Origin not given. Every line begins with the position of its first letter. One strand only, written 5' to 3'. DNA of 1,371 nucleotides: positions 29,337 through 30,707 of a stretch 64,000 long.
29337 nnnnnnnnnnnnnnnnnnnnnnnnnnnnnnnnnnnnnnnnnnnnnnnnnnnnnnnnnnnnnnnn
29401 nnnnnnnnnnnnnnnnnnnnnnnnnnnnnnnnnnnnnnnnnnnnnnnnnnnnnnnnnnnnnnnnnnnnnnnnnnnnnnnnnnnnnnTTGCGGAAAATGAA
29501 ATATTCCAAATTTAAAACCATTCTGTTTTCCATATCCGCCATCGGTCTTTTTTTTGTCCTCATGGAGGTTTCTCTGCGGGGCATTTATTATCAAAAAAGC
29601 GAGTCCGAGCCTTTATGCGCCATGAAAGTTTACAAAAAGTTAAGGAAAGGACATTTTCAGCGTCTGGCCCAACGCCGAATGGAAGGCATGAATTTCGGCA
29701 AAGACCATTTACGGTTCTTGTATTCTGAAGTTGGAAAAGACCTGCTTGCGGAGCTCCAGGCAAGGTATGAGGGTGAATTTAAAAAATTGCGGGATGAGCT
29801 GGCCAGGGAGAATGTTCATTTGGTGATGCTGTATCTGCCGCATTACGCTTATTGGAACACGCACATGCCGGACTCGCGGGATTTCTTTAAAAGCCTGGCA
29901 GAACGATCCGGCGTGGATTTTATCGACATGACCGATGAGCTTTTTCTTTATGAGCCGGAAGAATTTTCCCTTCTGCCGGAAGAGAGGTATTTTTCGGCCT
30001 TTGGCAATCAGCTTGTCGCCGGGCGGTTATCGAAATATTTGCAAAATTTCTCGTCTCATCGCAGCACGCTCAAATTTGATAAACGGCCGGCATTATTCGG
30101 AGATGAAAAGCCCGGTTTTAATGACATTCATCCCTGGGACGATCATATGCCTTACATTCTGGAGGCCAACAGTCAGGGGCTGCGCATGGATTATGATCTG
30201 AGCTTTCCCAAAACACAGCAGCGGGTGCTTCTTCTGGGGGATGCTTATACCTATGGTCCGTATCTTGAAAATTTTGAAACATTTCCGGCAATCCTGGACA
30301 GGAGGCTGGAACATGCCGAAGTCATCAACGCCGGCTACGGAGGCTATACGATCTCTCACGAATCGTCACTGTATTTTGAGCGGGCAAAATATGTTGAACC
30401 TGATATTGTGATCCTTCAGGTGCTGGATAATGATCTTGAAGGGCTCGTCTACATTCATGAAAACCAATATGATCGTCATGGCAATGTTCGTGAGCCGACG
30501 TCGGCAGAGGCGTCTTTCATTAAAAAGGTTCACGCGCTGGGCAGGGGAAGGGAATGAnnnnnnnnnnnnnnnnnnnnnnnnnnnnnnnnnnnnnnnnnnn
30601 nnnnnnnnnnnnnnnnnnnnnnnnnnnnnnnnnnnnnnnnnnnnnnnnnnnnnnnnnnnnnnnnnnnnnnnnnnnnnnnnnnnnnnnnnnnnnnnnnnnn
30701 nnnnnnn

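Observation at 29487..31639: Tandem SGNH-like paralogs with a ~177-bp perfectly identical gene-conversion tract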

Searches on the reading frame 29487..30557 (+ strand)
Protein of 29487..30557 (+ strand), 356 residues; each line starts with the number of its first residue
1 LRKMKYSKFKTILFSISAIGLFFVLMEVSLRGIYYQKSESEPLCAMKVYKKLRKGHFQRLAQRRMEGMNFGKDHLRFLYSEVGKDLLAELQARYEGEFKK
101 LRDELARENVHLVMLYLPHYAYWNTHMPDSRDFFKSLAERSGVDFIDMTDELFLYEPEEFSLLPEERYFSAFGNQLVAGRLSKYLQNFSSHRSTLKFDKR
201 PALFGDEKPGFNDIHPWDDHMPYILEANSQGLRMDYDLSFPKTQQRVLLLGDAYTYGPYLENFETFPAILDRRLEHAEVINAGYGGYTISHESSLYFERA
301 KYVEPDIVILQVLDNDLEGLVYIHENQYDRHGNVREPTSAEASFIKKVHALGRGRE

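Call 6: search_protein_families(library=pfam, proteins=[window:29487-30557:+], max_evalue=1)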
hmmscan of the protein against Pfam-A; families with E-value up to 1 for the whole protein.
window:29487-30557:+ (356 aa): 2 families
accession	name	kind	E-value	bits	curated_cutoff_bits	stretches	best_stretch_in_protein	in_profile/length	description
PF13472.12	Lipase_GDSL_2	-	3.8e-07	31.2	32.9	1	250-316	2-74/178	GDSL-like Lipase/Acylhydrolase family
PF16822.11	ALGX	-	0.018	15.2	26.5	1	90-188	24-133/268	SGNH hydrolase-like domain, acetyltransferase AlgX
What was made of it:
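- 29496..30557 (+): g1: a 353-aa paralogue with an N-terminal membrane anchor and a permuted SGNH domain. It lacks the catalytic Ser and His. The alternative TTG start at 29487 gives 356 aa. It corresponds to HSA30393.1, annotated as a hypothetical protein. Pfam Lipase_GDSL_2 scored 31.2 bits and ALGX only 15.2 bits (call 6).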

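Call 7: search_protein_families(library=ncbifam, proteins=[window:29487-30557:+], max_evalue=1)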
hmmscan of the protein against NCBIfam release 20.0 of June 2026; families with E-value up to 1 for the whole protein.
window:29487-30557:+ (356 aa): 1 family
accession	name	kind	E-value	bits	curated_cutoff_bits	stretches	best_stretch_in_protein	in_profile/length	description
NF047474.1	GDSL_LA_2486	hypoth_equivalog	0.049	12.9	300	1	218-275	59-117/326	LA_2486 family SGNH/GDSL-type esterase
